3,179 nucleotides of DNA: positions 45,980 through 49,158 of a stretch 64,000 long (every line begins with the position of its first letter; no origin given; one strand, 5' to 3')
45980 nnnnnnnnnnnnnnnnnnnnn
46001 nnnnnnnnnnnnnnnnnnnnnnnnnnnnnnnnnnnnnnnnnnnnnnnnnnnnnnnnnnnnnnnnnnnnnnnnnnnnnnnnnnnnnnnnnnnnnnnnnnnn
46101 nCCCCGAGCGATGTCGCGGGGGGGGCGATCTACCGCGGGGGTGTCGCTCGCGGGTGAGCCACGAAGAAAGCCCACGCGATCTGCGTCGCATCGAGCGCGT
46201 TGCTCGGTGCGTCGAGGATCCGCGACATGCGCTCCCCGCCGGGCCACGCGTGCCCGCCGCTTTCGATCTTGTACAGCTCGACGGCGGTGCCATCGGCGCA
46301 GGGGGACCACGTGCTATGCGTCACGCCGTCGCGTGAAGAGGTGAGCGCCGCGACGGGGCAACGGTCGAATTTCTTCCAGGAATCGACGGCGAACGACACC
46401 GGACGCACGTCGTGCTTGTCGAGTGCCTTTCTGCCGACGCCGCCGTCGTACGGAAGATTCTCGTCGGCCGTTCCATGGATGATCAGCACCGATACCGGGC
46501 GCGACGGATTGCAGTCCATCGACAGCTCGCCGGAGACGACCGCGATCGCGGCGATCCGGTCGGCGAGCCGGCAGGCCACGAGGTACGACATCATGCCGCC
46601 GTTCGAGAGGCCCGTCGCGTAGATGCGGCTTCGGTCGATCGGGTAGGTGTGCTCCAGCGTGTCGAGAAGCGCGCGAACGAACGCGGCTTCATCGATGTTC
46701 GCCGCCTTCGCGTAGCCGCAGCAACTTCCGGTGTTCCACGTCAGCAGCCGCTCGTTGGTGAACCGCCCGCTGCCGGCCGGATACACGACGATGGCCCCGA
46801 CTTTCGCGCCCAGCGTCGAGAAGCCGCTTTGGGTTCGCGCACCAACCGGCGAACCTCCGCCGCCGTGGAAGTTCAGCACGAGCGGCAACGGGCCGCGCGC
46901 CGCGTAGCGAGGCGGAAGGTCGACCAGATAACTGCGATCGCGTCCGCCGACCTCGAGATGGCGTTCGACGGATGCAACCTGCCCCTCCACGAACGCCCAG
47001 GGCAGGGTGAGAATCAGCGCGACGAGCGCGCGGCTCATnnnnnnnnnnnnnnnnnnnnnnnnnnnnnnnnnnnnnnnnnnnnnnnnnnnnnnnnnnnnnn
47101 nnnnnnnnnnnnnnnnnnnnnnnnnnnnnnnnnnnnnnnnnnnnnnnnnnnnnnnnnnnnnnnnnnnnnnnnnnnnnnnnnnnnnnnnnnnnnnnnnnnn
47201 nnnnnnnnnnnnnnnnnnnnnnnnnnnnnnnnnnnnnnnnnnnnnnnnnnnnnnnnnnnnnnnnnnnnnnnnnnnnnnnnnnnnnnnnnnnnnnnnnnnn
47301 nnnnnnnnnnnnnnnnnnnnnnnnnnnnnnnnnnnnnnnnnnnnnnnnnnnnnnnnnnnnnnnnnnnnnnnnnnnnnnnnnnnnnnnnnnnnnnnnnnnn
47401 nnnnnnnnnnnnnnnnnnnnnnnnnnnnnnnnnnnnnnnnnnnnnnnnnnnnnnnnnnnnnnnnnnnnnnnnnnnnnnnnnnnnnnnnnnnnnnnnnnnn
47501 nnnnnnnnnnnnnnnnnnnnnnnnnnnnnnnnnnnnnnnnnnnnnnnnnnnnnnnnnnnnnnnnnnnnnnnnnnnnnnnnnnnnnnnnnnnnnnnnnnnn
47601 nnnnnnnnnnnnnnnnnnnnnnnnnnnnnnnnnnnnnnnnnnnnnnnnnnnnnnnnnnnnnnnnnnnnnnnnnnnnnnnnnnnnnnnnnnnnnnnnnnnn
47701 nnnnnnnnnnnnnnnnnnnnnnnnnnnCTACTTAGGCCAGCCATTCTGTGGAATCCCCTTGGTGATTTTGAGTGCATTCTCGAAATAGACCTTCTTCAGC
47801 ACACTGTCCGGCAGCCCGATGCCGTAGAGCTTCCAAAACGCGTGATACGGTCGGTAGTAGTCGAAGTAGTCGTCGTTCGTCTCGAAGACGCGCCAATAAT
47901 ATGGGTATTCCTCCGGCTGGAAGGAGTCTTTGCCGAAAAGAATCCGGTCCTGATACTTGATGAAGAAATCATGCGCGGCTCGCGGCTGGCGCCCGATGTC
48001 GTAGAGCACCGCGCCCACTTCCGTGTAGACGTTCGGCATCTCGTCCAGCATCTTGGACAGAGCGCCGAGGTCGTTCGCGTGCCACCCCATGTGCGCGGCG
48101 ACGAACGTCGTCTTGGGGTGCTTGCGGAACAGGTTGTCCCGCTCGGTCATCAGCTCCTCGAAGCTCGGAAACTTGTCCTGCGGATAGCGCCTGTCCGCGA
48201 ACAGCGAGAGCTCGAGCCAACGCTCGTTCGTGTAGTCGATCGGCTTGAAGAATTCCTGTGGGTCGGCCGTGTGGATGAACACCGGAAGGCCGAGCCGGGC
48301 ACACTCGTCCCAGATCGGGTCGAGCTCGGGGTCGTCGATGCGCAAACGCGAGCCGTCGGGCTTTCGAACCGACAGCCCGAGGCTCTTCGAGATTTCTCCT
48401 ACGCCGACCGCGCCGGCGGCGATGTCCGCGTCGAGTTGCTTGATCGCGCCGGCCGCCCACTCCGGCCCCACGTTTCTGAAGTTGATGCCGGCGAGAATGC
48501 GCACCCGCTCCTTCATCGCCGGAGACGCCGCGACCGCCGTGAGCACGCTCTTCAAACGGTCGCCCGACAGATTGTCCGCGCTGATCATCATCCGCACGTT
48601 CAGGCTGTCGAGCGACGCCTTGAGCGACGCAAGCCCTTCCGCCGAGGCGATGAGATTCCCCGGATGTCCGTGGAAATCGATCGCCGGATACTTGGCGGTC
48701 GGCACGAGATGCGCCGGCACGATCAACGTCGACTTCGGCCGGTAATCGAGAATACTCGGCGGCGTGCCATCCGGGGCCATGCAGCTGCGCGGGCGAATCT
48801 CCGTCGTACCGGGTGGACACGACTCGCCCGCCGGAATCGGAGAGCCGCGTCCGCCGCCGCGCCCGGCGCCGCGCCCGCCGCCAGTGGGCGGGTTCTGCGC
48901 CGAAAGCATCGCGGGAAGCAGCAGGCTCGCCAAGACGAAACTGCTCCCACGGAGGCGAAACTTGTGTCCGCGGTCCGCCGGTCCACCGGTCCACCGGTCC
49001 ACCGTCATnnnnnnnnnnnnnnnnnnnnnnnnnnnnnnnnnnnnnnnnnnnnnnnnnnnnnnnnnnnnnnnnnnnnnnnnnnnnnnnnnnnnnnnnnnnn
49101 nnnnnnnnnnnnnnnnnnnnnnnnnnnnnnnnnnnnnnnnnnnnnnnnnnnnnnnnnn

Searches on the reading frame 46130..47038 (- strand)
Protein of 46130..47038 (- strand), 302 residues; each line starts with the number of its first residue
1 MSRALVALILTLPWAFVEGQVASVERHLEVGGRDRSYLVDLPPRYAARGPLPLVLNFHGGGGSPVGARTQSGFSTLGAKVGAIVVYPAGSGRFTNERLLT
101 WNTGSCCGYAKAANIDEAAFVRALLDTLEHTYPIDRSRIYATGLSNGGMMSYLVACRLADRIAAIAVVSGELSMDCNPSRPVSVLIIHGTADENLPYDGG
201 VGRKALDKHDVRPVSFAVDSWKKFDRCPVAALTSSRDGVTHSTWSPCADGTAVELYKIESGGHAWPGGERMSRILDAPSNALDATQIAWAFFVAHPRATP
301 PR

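Call 32: search_protein_families(library=pfam, proteins=[window:46130-47038:-])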
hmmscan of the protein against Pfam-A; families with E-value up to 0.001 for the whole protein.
window:46130-47038:- (302 aa): 5 families
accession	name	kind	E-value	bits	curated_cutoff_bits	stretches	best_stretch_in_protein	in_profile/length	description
PF10503.15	Esterase_PHB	-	2.2e-07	30.8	23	1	36-171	2-131/219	Esterase PHB depolymerase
PF00756.26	Esterase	-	3.3e-07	30.8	22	1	32-174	5-152/251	Putative esterase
PF00326.27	Peptidase_S9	-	9.1e-06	25.7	22.6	0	125-168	52-95/213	Prolyl oligopeptidase family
PF20434.5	BD-FAE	-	0.00066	19.7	26.8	0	130-157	82-109/215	BD-FAE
PF02230.22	Abhydrolase_2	-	0.00078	19.8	23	0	129-198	97-173/217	Phospholipase/Carboxylesterase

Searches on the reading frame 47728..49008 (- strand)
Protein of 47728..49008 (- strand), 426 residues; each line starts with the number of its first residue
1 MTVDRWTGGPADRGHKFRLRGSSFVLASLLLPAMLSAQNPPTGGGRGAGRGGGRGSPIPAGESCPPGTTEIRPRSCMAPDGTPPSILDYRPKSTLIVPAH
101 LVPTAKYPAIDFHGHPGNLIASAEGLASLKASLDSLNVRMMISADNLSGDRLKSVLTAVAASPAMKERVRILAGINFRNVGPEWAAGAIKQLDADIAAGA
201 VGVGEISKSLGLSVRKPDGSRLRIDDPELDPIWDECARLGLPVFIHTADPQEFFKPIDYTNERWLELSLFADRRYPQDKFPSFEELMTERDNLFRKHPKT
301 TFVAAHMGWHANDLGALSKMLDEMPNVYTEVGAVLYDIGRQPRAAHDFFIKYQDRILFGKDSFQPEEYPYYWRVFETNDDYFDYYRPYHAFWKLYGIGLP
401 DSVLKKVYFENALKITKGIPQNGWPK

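Call 32: search_protein_families(library=pfam, proteins=[window:47728-49008:-])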
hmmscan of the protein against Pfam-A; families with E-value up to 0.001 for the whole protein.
window:47728-49008:- (426 aa): 1 family
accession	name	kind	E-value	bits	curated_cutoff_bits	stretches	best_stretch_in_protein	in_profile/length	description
PF04909.20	Amidohydro_2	-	6.2e-21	75.8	26.4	1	179-414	85-285/289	Amidohydrolase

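Call 38: find_related_loci(query=window:47731-48963:-, collection=metagenome_contigs, flank=2500)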
Query window:47731-48963:- (411 aa) in metagenome_contigs; peptide patterns used: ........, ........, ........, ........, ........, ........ (x = any residue, [..] = any of these).
600 stretches matched a pattern (row limit reached: there are more); 562 encode a relative of the query (tblastn E <= 1e-3); the best 80 are kept; 80 distinct loci.
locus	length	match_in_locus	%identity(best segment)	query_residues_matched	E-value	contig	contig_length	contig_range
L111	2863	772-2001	98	2-411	0e+0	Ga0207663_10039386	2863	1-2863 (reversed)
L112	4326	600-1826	91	1-411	0e+0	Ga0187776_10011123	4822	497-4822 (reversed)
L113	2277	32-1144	91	41-411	0e+0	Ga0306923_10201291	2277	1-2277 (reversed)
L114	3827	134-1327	82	8-411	0e+0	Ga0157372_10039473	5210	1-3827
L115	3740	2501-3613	85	41-411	0e+0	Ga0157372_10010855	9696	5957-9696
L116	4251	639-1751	85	41-411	0e+0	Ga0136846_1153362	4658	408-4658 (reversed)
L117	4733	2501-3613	84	41-411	0e+0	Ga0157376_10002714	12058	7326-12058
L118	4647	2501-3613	84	41-411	0e+0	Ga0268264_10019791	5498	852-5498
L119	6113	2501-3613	84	41-411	0e+0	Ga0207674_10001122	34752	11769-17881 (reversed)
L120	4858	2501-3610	84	42-411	0e+0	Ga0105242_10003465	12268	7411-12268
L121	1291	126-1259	83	29-406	0e+0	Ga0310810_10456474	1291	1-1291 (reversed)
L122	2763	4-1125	83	38-411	0e+0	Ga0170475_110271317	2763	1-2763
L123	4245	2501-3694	80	8-411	0e+0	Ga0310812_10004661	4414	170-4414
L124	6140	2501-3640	82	32-411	0e+0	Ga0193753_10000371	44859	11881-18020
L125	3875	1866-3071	80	10-411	0e+0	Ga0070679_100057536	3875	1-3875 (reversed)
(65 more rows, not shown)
